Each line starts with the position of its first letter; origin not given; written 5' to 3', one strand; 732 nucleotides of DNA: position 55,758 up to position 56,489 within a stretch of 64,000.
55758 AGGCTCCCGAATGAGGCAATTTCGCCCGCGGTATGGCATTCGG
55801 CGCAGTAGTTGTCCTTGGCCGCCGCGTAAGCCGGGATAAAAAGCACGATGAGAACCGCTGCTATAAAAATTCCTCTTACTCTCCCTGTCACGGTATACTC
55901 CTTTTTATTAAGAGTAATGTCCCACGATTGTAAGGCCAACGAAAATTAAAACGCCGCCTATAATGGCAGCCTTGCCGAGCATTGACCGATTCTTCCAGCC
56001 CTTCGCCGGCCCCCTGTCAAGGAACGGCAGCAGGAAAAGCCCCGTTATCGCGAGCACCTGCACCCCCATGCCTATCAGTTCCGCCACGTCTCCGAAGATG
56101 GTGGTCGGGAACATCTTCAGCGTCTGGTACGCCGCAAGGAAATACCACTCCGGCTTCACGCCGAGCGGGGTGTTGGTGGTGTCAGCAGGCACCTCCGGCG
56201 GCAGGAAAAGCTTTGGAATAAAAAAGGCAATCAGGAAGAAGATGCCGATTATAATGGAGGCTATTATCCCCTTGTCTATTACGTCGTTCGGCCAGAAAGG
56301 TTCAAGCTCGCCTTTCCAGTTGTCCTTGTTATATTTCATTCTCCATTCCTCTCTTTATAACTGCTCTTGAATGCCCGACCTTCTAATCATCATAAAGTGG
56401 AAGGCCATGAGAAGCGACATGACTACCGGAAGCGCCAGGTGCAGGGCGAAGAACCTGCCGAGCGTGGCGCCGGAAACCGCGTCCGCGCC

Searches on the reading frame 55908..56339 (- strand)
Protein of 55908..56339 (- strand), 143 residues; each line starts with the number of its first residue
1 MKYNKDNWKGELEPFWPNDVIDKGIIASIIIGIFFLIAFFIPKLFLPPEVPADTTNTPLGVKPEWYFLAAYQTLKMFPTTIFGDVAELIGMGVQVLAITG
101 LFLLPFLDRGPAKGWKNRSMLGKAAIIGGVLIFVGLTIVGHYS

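Call 6: search_protein_families(library=ncbifam, proteins=[window:55908-56339:-], max_evalue=0.001)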
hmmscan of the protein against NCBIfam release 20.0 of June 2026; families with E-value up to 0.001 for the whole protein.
window:55908-56339:- (143 aa): 1 family
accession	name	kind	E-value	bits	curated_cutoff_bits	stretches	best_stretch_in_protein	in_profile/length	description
TIGR01156.1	cytb6_f_IV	equivalog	2.2e-09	37.4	127.05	1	13-109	29-116/160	cytochrome b6-f complex subunit IV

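Call 8: search_protein_families(library=pfam, proteins=[window:55908-56339:-], max_evalue=0.01)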
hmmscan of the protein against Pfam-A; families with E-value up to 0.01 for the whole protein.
window:55908-56339:- (143 aa): 1 family
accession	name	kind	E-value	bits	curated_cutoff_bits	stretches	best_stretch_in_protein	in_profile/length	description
PF00032.22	Cytochrom_B_C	-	1.5e-16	60.9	20.7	1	51-141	1-83/102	Cytochrome b(C-terminal)/b6/petD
